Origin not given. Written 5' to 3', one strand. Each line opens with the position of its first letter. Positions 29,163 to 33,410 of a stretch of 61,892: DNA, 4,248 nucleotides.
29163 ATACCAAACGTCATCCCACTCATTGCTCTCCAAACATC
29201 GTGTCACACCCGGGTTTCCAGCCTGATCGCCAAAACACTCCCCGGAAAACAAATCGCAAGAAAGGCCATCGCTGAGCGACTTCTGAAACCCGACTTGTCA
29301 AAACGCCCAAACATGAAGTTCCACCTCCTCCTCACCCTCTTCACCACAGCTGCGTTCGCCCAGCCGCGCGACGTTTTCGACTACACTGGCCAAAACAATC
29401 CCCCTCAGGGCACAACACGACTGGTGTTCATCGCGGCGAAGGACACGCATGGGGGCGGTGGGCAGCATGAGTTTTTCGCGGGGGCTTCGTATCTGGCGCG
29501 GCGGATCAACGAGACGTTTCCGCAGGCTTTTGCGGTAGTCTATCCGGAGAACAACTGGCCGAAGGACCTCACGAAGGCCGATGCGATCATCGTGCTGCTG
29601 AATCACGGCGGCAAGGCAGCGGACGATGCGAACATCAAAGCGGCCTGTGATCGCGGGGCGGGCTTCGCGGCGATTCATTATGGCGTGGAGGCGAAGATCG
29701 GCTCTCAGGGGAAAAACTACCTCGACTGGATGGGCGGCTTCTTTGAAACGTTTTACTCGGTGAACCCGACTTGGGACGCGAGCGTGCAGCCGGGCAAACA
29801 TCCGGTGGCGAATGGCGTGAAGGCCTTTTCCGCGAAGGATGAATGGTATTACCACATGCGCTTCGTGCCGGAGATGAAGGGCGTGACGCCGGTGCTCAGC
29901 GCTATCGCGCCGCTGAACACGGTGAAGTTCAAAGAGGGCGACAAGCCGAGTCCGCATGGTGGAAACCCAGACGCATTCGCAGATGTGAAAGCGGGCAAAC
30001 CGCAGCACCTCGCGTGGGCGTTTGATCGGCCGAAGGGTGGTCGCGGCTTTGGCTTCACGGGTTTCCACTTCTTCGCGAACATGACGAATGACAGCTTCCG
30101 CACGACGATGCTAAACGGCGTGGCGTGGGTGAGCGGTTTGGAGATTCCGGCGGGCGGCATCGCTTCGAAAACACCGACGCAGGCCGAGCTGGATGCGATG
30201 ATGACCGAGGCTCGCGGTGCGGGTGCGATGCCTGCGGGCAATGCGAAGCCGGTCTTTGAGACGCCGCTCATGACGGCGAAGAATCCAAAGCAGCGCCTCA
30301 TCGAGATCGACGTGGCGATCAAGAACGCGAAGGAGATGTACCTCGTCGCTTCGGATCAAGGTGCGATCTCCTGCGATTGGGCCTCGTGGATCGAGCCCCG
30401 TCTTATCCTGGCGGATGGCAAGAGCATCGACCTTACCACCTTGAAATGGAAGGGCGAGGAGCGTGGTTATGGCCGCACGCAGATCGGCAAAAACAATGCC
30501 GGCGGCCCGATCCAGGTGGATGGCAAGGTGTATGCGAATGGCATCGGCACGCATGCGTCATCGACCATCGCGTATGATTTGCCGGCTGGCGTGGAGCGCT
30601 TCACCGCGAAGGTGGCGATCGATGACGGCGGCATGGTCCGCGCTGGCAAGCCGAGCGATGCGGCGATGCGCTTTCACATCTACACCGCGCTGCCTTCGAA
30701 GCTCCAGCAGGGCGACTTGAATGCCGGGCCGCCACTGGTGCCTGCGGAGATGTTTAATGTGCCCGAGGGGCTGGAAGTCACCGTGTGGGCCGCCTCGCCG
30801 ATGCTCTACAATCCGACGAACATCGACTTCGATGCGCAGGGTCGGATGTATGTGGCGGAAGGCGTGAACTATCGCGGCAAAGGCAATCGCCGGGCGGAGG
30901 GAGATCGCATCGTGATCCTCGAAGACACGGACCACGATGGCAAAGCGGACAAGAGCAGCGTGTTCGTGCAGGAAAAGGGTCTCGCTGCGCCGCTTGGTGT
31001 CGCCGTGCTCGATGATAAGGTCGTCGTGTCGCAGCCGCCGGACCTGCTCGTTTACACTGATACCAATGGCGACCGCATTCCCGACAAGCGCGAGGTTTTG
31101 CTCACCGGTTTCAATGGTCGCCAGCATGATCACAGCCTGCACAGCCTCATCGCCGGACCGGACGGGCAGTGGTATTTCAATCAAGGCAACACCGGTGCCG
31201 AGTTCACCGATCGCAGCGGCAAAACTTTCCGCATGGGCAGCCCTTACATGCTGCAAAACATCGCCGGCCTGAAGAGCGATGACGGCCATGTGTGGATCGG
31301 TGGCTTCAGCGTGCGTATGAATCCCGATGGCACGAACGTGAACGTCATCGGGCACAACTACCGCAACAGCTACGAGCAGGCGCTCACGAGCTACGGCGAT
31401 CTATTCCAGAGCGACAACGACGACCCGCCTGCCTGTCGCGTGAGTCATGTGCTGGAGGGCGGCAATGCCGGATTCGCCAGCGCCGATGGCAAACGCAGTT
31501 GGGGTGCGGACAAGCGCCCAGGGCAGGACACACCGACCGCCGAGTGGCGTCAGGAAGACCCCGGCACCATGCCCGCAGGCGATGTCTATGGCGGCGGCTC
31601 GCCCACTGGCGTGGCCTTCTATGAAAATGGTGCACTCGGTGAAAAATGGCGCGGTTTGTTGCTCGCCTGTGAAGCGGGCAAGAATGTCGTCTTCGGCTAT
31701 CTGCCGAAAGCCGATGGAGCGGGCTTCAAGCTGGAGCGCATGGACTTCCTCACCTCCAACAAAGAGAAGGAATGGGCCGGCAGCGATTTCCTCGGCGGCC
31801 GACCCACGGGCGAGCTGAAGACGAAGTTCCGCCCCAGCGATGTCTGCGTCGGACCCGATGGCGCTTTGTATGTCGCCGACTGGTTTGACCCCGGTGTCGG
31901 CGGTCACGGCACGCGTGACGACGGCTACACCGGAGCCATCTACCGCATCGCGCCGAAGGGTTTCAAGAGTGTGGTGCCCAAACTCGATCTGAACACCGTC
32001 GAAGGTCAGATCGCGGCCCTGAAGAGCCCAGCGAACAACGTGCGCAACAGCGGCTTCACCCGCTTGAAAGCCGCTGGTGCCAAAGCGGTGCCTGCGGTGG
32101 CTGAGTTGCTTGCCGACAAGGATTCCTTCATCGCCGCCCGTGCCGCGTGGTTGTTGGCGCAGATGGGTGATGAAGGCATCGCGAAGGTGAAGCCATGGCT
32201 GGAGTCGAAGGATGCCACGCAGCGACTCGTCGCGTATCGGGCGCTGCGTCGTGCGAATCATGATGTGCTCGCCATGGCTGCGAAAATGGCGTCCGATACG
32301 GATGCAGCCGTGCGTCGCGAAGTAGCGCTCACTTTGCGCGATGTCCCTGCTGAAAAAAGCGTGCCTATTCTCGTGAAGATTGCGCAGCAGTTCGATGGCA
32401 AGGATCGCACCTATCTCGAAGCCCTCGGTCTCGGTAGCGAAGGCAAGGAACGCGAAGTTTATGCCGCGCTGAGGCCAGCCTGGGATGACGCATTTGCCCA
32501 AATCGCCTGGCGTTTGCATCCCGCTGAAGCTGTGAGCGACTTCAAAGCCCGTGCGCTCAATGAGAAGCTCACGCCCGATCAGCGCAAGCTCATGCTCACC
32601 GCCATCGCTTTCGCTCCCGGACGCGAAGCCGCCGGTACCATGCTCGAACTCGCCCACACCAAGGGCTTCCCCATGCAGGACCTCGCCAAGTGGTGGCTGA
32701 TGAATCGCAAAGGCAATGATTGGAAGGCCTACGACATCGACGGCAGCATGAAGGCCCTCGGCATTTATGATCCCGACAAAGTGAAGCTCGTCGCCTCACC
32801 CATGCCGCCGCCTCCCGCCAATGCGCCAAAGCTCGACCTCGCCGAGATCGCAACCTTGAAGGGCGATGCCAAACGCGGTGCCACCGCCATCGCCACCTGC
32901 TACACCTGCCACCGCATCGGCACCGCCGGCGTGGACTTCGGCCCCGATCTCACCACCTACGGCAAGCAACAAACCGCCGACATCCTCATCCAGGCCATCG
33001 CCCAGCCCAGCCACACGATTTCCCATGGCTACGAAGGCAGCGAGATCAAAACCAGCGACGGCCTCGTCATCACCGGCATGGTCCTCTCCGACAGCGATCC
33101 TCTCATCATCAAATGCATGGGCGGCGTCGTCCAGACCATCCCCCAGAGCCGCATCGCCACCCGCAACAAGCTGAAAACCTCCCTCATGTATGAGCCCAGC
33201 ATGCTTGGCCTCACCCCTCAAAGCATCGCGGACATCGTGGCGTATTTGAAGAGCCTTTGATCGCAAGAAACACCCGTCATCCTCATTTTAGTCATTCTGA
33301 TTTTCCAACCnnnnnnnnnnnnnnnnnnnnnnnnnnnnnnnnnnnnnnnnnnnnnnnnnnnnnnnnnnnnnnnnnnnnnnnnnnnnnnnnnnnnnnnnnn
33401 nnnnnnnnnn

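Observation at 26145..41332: Sulfatase / giant dehydrogenase / DUF1080 island: candidate periplasmic oxidative glycan-cleavage system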

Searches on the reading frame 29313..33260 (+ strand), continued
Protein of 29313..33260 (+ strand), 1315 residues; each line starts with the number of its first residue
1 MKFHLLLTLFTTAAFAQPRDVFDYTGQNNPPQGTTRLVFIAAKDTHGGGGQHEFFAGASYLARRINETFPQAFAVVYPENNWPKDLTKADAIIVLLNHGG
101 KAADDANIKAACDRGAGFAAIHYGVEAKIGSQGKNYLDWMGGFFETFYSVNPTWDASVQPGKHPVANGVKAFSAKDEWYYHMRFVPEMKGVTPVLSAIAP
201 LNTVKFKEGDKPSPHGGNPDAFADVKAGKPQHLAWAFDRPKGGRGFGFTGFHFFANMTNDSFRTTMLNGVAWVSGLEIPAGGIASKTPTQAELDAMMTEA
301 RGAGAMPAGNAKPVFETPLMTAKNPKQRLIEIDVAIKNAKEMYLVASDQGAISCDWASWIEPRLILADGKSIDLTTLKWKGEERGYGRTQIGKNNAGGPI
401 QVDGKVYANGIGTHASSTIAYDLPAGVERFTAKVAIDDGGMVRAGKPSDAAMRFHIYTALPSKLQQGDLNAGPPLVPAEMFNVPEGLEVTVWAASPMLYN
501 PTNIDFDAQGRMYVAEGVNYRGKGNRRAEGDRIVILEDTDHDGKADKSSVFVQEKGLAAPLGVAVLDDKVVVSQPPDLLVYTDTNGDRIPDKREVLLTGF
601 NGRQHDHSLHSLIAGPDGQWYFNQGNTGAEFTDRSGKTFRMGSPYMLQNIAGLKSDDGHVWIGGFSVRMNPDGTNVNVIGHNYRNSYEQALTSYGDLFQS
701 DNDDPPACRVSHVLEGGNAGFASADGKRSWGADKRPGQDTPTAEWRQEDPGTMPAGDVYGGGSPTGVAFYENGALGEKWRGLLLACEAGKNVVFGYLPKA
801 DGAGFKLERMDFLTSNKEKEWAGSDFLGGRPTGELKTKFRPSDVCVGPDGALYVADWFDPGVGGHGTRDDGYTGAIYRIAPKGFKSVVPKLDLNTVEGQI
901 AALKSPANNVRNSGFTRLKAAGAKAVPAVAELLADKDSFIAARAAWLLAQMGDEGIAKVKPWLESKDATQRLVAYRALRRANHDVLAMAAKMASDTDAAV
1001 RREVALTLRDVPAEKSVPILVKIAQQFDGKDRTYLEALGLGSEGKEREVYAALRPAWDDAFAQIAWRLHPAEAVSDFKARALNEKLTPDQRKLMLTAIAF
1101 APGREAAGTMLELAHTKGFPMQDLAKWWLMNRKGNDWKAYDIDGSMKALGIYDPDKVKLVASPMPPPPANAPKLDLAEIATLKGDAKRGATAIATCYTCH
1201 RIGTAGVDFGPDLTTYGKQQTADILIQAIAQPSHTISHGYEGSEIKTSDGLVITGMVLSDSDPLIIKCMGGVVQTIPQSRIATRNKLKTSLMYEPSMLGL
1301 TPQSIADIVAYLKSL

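Call 49: find_encoding_contigs(protein=P0003, flank=10000, max_places=2)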
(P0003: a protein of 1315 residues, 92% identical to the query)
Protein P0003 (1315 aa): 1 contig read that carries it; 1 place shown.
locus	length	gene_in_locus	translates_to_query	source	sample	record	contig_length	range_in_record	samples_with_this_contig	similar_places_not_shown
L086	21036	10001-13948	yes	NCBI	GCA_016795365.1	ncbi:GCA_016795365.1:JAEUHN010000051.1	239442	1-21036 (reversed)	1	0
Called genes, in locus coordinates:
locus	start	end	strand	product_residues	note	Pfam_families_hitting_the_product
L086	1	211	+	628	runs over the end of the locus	PF16317:Glyco_hydro_99 (weak), PF14307:Glyco_tran_WbsX (faint), PF03659:Glyco_hydro_71 (weak), PF00135:COesterase, PF20434:BD-FAE, PF07859:Abhydrolase_3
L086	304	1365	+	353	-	PF13859:BNR_3, PF13088:BNR_2, PF02012:BNR (faint)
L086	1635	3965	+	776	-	PF16126:DUF4838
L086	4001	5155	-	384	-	PF13377:Peripla_BP_3, PF00165:HTH_AraC (faint), PF12833:HTH_18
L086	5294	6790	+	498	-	PF09492:Pec_lyase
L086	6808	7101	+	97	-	-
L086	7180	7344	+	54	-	-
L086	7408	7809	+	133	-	-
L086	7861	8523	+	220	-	PF06439:3keto-disac_hyd (weak)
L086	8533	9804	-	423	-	-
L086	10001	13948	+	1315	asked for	PF06283:ThuA, PF00034:Cytochrom_C (faint), PF08305:NPCBM, PF23500:DUF7133, PF13646:HEAT_2 (weak)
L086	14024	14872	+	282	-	PF01427:Peptidase_M15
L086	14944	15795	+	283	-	PF00657:Lipase_GDSL, PF04311:DUF459 (weak), PF13472:Lipase_GDSL_2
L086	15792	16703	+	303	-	PF20434:BD-FAE, PF07859:Abhydrolase_3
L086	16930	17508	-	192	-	-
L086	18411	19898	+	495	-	PF02689:Herpes_Helicase (faint), PF05970:PIF1, PF13245:AAA_19, PF13604:AAA_30 (weak), PF01443:Viral_helicase1 (faint)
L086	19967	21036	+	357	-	PF16126:DUF4838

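Call 52: search_protein_families(library=pfam, proteins=[L046:6443-9667:-, L046:5001-6443:-, L046:4159-5001:-, L046:13208-15499:+, L046:15509-16660:-, L046:16887-18758:-, L042:14110-14904:+, L042:14940-17261:+, L002:13945-16701:+, L022:14186-17041:+], max_evalue=0.001)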
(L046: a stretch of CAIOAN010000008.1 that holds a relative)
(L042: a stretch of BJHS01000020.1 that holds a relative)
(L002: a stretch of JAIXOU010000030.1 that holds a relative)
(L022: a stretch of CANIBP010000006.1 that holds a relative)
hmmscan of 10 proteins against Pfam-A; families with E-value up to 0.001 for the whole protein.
L046:6443-9667:- (1074 aa): 5 families
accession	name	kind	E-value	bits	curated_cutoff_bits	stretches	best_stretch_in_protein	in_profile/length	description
PF07587.16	PSD1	-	4.5e-80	269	28.5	1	636-873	1-243/244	Protein of unknown function (DUF1553)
PF07583.16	PSCyt2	-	1.7e-68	231.1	29.8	1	164-367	1-208/209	Protein of unknown function (DUF1549)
PF07635.16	PSCyt1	-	1.1e-13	52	22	1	46-96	1-51/59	Planctomycete cytochrome C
PF00034.26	Cytochrom_C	-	4.9e-05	25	21.3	0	42-122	8-87/90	Cytochrome c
PF13442.11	Cytochrome_CBB3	-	0.00018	22.2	27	0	40-121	8-68/68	Cytochrome C oxidase, cbb3-type, subunit III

L046:5001-6443:- (480 aa): 1 family
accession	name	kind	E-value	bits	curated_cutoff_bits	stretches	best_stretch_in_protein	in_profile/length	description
PF07394.17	DUF1501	-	3.5e-143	477.9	27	1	61-479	1-390/390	Protein of unknown function (DUF1501)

L046:4159-5001:- (280 aa): 6 families
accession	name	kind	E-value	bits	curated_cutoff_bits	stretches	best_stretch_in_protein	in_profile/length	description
PF20434.5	BD-FAE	-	6.7e-26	91.6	26.8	1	44-152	1-110/215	BD-FAE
PF07859.19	Abhydrolase_3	-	5.1e-20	72.6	25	1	59-173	2-108/210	alpha/beta hydrolase fold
PF00135.34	COesterase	-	4.6e-12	46.1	27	1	45-150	89-202/515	Carboxylesterase family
PF00326.27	Peptidase_S9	-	8.3e-07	29.1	22.6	1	116-260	49-196/213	Prolyl oligopeptidase family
PF12697.13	Abhydrolase_6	-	6.3e-05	24.2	26.3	1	79-171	18-101/217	Alpha/beta hydrolase family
PF12146.15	Hydrolase_4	-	9.8e-05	22.2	27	0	105-154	55-99/239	Serine aminopeptidase, S33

L046:13208-15499:+ (763 aa): 2 families
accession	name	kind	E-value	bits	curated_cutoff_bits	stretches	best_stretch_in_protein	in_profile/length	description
PF20601.3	DUF6797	-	5.6e-12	46.8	24.9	1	82-176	1-96/96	Domain of unknown function (DUF6797)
PF08450.18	SGL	-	0.00027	21.1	26.3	1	408-472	90-146/246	SMP-30/Gluconolactonase/LRE-like region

L046:15509-16660:- (383 aa): 4 families
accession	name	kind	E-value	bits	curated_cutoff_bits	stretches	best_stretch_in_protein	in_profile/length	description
PF13377.12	Peripla_BP_3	-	1.4e-29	103.7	26.5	1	101-269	1-167/167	Periplasmic binding protein-like domain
PF12833.13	HTH_18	-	3.1e-21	75.9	33.6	1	299-377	1-79/80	Helix-turn-helix domain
PF00165.29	HTH_AraC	-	1.4e-09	38.2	26.6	1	341-377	7-42/42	Bacterial regulatory helix-turn-helix proteins, AraC family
PF13407.12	Peripla_BP_4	-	2.5e-06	27.7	35.1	1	81-250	91-258/258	Periplasmic binding protein domain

L046:16887-18758:- (623 aa): 24 families
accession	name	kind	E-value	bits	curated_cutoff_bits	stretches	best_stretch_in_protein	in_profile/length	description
PF00005.33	ABC_tran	-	5.2e-51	173.3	25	2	324-457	2-137/137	ABC transporter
PF16326.10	ABC_tran_CTD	-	3e-18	66.2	32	1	550-618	1-68/69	ABC transporter C-terminal domain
PF13304.12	AAA_21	-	2.6e-14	54.4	27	1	140-199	234-299/304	AAA domain, putative AbiEii toxin, Type IV TA system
PF13401.12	AAA_22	-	5.9e-08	33.5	27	1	338-467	10-104/130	AAA domain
PF13191.12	AAA_16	-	7.2e-08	33.5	32.6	1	336-470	27-155/167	AAA ATPase domain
PF12848.13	ABC_tran_Xtn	-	2.3e-07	31.2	25.9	1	211-280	1-72/85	ABC transporter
PF02463.25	SMC_N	-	6.3e-07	29.5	40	0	420-497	135-211/220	RecF/RecN/SMC N terminal domain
PF02367.23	TsaE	-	3.2e-06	27.5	26.6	0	326-358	14-46/128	Threonylcarbamoyl adenosine biosynthesis protein TsaE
PF13555.12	AAA_29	-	6.9e-06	26.2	27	0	334-350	23-39/61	P-loop containing region of AAA domain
PF00004.35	AAA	-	8.4e-06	26.7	21.2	0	338-358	3-23/131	ATPase family associated with various cellular activities (AAA)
PF00006.31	ATP-synt_ab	-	3.9e-05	23.8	29.5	0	325-357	6-38/213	ATP synthase alpha/beta family, nucleotide-binding domain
PF20720.3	nSTAND3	-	6.5e-05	23.1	27.2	0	329-360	13-44/155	Novel STAND NTPase 3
PF05729.18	NACHT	-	8e-05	23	26.7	0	336-380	3-44/167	NACHT domain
PF13476.12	AAA_23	-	0.0001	23.4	27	0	338-352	24-38/201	AAA domain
PF01926.29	MMR_HSR1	-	0.00012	22.6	21.9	0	335-363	1-29/113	50S ribosome-binding GTPase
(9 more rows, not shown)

L042:14110-14904:+ (264 aa): 1 family
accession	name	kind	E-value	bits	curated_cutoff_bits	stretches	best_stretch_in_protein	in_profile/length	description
PF08238.18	Sel1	-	1.2e-05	26.1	30.7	0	34-70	1-34/36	Sel1 repeat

L042:14940-17261:+ (773 aa): 1 family
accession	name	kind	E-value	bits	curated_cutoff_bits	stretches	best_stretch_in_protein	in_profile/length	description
PF23500.1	DUF7133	-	0.00062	19.6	27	0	358-428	78-147/385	Domain of unknown function (DUF7133)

L002:13945-16701:+ (918 aa): 8 families
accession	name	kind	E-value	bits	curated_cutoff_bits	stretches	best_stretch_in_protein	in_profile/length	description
PF07631.16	PSD4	-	9.1e-36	123.6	23.3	1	574-697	1-128/128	Protein of unknown function (DUF1592)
PF07627.16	PSCyt3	-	2.7e-32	111.4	27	1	716-813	1-98/98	Protein of unknown function (DUF1588)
PF07626.16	PSD3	-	1.1e-21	77.5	23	1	123-186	1-65/65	Protein of unknown function (DUF1587)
PF07624.16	PSD2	-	2.6e-18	65.9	25.8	1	843-915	2-74/74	Protein of unknown function (DUF1585)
PF07637.16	PSD5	-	2.1e-14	54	34.2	1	477-538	2-62/62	Protein of unknown function (DUF1595)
PF07635.16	PSCyt1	-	1.8e-08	35.3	22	1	39-86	1-59/59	Planctomycete cytochrome C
PF13442.11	Cytochrome_CBB3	-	2.9e-06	27.9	27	1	29-87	4-53/68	Cytochrome C oxidase, cbb3-type, subunit III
PF00034.26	Cytochrom_C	-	0.00033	22.3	21.3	0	33-53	6-26/90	Cytochrome c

L022:14186-17041:+ (951 aa): 5 families
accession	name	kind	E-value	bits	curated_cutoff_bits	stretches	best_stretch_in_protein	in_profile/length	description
PF07587.16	PSD1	-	4.6e-100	334.5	28.5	1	641-896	1-242/244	Protein of unknown function (DUF1553)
PF07583.16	PSCyt2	-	5.9e-82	275.1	29.8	1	146-352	1-208/209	Protein of unknown function (DUF1549)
PF07635.16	PSCyt1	-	1.6e-18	67.5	22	1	36-96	1-58/59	Planctomycete cytochrome C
PF13442.11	Cytochrome_CBB3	-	4.6e-05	24.1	27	0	29-114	7-68/68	Cytochrome C oxidase, cbb3-type, subunit III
PF22297.1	PccH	-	0.00082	19.9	24.4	0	24-52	2-29/133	PccH Cytochrome c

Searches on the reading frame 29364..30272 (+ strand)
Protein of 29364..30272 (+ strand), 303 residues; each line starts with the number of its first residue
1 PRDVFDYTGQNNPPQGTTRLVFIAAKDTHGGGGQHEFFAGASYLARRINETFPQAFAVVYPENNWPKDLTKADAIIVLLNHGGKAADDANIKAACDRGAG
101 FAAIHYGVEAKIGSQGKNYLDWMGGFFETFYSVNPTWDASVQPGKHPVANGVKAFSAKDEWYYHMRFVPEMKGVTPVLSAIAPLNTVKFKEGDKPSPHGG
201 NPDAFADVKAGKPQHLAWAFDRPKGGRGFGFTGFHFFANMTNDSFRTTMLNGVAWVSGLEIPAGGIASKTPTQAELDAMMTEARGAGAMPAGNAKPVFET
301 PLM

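Call 55: predict_structure(alignment_id=A2)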
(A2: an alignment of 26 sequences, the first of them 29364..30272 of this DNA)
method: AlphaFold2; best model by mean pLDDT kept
length: 303 residues; sequences in the alignment: 26
mean_pLDDT: 81.7   pTM: 0.85
mean pLDDT of the five models: 81.7, 79.6, 79.1, 76.4, 73.2
residues with pLDDT >= 90: 119; 70-90: 125; 50-70: 43; < 50: 16
segments of 3 or more residues with pLDDT < 50: 288-303
pLDDT, mean of each block of 10 residues (from residue 1): 73 85 70 75 92 92 79 85 77 94 72 85 81 73 97 91 84 95 81 68 83 92 92 82 94 97 93 86 60 37 38
secondary structure, 60 per line:
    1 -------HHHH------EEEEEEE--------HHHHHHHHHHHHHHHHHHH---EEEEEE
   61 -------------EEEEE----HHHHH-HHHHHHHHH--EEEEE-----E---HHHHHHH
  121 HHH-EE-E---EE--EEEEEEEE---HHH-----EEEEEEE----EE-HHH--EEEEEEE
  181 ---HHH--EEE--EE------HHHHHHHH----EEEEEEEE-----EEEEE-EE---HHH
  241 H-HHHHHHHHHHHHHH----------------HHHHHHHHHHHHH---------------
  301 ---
elements in order: H8-11 E18-24 H33-51 E55-60 E74-78 H83-87 H89-97 E100-104 H114-123 E136-143 E155-161 E174-180 E189-191 H202-209 E214-221 E227-231 H238-241 H243-256 H273-285

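Call 61: fold_search(model_id=the predicted structure, library=pdb)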
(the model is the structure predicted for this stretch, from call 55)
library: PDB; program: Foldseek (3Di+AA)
matches with E <= 10: 887; with E <= 0.001: 26
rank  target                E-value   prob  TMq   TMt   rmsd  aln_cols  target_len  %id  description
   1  4e5v_A                3.8e-07  1.00  0.49  0.52   6.9       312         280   14  Crystal structure of a Putative thua-like protein (PARMER_02418) from Parabacteroides merdae ATCC 43184 at 1.75 A reso (released 2012-04-04)
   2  1t0b_G                4.6e-07  1.00  0.49  0.59  10.4       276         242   17  Structure of ThuA-like protein from Bacillus stearothermophilus (released 2004-08-03)
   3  4e5v_B                5.5e-07  1.00  0.49  0.52   6.8       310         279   14  Crystal structure of a Putative thua-like protein (PARMER_02418) from Parabacteroides merdae ATCC 43184 at 1.75 A reso (released 2012-04-04)
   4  1t0b_A                6.7e-07  1.00  0.49  0.59  10.5       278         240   16  Structure of ThuA-like protein from Bacillus stearothermophilus (released 2004-08-03)
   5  4jqs_A                1.8e-06  1.00  0.51  0.61   4.4       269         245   16  Crystal structure of a Putative thua-like protein (BACUNI_01602) from Bacteroides uniformis ATCC 8492 at 2.30 A resolu (released 2013-05-08)
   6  6c26_B                1.9e-06  1.00  0.49  0.40   5.5       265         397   15  The Cryo-EM structure of a eukaryotic oligosaccharyl transferase complex (released 2018-01-31)
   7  8b6l_N                3.2e-06  1.00  0.48  0.38   5.8       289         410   13  Subtomogram average of the human Sec61-TRAP-OSTA-translocon (released 2022-12-07)
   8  9f6z_B                4.1e-06  1.00  0.46  0.20   6.1       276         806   16  Human N-deacetylase/N-sulfotransferase 1 homodimer (released 2025-04-16)
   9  6s7t_G                5.0e-06  1.00  0.53  0.41   4.8       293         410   14  Cryo-EM structure of human oligosaccharyltransferase complex OST-B (released 2019-12-18)
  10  7oci_G                5.0e-06  1.00  0.47  0.37   6.9       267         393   13  Cryo-EM structure of yeast Ost6p containing oligosaccharyltransferase complex (released 2022-02-16)
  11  4pxy_A                6.4e-06  1.00  0.52  0.62   4.6       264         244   16  Crystal structure of a Putative thua-like protein (BACUNI_01602) from Bacteroides uniformis ATCC 8492 at 1.50 A resolu (released 2014-04-23)
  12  8hx7_A                1.4e-05  1.00  0.42  0.21   5.2       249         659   14  Crystal structure of 4-amino-4-deoxychorismate synthase from Streptomyces venezuelae co-crystallized with L-glutamine (released 2023-10-18)
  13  8hx7_B                1.8e-05  1.00  0.38  0.20   6.3       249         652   14  Crystal structure of 4-amino-4-deoxychorismate synthase from Streptomyces venezuelae co-crystallized with L-glutamine (released 2023-10-18)
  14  6s7o_G                2.2e-05  1.00  0.48  0.37   6.7       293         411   13  Cryo-EM structure of human oligosaccharyltransferase complex OST-A (released 2019-12-18)
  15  6ezn_G                7.3e-05  1.00  0.49  0.40   5.7       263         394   14  Cryo-EM structure of the yeast oligosaccharyltransferase (OST) complex (released 2018-01-17)
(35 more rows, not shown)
